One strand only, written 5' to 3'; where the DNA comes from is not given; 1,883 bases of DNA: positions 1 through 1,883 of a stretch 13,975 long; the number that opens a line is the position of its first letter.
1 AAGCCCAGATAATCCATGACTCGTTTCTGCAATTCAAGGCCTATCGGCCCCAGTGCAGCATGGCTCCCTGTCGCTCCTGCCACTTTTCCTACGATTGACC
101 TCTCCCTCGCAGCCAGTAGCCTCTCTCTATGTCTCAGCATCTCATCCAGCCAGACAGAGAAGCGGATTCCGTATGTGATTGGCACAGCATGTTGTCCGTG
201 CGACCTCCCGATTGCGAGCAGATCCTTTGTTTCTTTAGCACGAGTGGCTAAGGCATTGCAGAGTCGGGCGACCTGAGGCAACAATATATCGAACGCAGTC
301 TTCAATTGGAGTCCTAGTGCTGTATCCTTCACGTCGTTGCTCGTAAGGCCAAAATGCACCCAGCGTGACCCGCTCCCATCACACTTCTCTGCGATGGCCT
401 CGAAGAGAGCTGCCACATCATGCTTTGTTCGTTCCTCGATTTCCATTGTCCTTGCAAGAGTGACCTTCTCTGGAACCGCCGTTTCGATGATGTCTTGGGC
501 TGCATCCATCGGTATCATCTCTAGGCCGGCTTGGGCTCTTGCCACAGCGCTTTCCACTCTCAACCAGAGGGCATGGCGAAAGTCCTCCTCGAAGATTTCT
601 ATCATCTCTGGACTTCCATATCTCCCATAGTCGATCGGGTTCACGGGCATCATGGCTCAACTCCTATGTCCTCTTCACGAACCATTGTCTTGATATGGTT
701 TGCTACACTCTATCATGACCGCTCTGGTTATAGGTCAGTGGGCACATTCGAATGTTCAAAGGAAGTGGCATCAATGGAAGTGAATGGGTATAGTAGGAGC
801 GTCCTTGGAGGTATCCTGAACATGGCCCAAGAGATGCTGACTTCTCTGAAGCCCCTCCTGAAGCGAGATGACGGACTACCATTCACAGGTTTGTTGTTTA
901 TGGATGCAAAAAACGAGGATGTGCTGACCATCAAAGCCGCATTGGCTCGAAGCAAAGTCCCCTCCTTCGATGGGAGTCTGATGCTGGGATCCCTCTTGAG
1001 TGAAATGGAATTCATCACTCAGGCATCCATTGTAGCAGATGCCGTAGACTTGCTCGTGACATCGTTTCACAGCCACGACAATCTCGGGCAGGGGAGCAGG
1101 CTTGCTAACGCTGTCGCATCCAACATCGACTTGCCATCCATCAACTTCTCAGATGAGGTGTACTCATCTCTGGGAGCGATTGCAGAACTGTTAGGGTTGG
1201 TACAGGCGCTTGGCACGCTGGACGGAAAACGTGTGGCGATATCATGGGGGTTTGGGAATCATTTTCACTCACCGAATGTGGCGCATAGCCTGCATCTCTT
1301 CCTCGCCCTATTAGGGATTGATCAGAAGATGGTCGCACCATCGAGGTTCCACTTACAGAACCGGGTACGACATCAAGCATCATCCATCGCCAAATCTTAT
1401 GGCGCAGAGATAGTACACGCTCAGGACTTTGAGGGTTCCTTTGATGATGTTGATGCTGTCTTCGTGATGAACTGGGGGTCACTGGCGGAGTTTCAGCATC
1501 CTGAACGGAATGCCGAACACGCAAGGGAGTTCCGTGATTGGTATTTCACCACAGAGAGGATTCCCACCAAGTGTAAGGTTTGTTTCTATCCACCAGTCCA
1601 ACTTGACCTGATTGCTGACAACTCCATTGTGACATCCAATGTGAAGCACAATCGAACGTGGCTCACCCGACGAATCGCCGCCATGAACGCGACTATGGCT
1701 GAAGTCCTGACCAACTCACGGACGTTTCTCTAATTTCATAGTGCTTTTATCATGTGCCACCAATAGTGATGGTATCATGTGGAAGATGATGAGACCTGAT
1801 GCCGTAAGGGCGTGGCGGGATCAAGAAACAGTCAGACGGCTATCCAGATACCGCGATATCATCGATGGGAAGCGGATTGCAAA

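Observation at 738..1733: Intact, full-length knotted transcarbamylase with a destroyed active site: candidate pseudoenzyme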

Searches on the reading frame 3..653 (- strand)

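Call 49: search_protein_families(library=pfam, proteins=[window:3-653:-], max_evalue=0.01)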
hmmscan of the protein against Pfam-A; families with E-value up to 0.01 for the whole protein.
window:3-653:- (217 aa): 1 family
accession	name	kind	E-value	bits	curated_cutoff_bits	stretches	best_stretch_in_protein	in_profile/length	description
PF00206.25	Lyase_1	-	1.5e-32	113.7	27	1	14-202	7-209/312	Lyase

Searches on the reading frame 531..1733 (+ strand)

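Call 3: search_protein_families(library=pfam, proteins=[window:531-1733:+], max_evalue=0.01)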
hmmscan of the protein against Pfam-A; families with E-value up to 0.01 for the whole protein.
window:531-1733:+ (400 aa): 1 family
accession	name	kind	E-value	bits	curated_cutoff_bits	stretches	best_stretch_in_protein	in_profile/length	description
PF00185.30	OTCace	-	1.3e-08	35.4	29.4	1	248-344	13-106/157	Aspartate/ornithine carbamoyltransferase, Asp/Orn binding domain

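Call 4: search_protein_families(library=ncbifam, proteins=[window:531-1733:+], max_evalue=0.01)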
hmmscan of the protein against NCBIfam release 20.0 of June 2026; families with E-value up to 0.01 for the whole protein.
window:531-1733:+ (400 aa): 10 families
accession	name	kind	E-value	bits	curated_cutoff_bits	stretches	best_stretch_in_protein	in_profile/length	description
NF003384.0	PRK04523.1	equivalog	1.6e-14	53.8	288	1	184-346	121-284/336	N-acetylornithine carbamoyltransferase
NF011380.0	PRK14805.1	equivalog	2.5e-10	39.9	421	1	173-320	95-228/302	ornithine carbamoyltransferase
TIGR00658.1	orni_carb_tr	equivalog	2.5e-09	36.8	280.85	1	193-330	109-240/304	ornithine carbamoyltransferase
TIGR03316.1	ygeW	equivalog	2.4e-08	33.3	500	1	219-322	169-276/391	knotted carbamoyltransferase YgeW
NF005538.0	PRK07200.1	equivalog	2.5e-08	33.4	453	1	217-319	170-276/396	knotted carbamoyltransferase YgeW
NF001986.0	PRK00779.1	subfamily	1e-06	28.1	306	1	166-341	94-249/307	ornithine carbamoyltransferase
NF003286.0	PRK04284.1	subfamily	7.3e-06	25.3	515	1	248-322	166-240/332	ornithine carbamoyltransferase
TIGR04384.1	putr_carbamoyl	exception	0.00038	19.7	500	1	248-334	160-244/330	putrescine carbamoyltransferase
NF009213.0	PRK12562.1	subfamily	0.00059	19.3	559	1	168-338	90-255/334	ornithine carbamoyltransferase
NF002470.0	PRK01713.1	equivalog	0.002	17.6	545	1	248-320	167-239/334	ornithine carbamoyltransferase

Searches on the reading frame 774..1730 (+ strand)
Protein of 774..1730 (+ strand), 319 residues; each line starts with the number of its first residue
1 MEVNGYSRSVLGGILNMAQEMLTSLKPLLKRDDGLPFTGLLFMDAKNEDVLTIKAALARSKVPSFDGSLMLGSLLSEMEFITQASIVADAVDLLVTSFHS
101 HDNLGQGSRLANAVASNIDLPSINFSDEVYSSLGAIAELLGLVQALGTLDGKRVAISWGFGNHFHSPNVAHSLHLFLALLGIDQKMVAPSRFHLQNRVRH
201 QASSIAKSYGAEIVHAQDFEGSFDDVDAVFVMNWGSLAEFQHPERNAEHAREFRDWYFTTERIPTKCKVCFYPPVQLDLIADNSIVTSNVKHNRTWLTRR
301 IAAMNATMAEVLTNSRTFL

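Call 9: search_solved_structures(query=window:774-1730:+, max_evalue=1, show_alignments=3)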
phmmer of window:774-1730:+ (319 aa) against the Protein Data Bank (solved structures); distinct sequences matched with E-value up to 1: 33.
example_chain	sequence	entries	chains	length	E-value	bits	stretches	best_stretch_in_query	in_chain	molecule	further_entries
2yfk_A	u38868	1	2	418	5.9e-06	28.9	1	125-241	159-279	ASPARTATE/ORNITHINE CARBAMOYLTRANSFERASE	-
3m4n_A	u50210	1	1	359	2.2e-05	27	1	113-246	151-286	N-acetylornithine carbamoyltransferase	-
3l06_A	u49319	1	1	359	2.3e-05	26.9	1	112-246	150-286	N-acetylornithine carbamoyltransferase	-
3m5c_A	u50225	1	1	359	2.5e-05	26.8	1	113-246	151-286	N-acetylornithine carbamoyltransferase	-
3kzc_A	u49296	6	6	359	2.5e-05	26.8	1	113-246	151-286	N-acetylornithine carbamoyltransferase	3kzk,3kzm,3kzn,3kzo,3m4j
3m5d_A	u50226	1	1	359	2.5e-05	26.8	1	113-246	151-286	N-acetylornithine carbamoyltransferase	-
3l05_A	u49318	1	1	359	2.5e-05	26.8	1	113-246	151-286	N-acetylornithine carbamoyltransferase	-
3l02_A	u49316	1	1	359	2.6e-05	26.8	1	113-246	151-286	N-acetylornithine carbamoyltransferase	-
3l04_A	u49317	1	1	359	2.6e-05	26.7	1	113-246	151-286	N-acetylornithine carbamoyltransferase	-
4nf2_A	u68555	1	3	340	9e-05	25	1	114-242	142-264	Ornithine carbamoyltransferase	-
4ep1_A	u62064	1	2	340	9.4e-05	24.9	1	114-242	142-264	Ornithine carbamoyltransferase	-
2i6u_A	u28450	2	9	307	0.00015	24.3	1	109-240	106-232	Ornithine carbamoyltransferase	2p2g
6ovw_A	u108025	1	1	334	0.00015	24.3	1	79-261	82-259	Ornithine carbamoyltransferase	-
7nnf_A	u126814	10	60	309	0.00015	24.3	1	109-240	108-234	Ornithine carbamoyltransferase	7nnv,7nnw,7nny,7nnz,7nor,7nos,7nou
3q98_A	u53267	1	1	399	0.00018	24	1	134-237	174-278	transcarbamylase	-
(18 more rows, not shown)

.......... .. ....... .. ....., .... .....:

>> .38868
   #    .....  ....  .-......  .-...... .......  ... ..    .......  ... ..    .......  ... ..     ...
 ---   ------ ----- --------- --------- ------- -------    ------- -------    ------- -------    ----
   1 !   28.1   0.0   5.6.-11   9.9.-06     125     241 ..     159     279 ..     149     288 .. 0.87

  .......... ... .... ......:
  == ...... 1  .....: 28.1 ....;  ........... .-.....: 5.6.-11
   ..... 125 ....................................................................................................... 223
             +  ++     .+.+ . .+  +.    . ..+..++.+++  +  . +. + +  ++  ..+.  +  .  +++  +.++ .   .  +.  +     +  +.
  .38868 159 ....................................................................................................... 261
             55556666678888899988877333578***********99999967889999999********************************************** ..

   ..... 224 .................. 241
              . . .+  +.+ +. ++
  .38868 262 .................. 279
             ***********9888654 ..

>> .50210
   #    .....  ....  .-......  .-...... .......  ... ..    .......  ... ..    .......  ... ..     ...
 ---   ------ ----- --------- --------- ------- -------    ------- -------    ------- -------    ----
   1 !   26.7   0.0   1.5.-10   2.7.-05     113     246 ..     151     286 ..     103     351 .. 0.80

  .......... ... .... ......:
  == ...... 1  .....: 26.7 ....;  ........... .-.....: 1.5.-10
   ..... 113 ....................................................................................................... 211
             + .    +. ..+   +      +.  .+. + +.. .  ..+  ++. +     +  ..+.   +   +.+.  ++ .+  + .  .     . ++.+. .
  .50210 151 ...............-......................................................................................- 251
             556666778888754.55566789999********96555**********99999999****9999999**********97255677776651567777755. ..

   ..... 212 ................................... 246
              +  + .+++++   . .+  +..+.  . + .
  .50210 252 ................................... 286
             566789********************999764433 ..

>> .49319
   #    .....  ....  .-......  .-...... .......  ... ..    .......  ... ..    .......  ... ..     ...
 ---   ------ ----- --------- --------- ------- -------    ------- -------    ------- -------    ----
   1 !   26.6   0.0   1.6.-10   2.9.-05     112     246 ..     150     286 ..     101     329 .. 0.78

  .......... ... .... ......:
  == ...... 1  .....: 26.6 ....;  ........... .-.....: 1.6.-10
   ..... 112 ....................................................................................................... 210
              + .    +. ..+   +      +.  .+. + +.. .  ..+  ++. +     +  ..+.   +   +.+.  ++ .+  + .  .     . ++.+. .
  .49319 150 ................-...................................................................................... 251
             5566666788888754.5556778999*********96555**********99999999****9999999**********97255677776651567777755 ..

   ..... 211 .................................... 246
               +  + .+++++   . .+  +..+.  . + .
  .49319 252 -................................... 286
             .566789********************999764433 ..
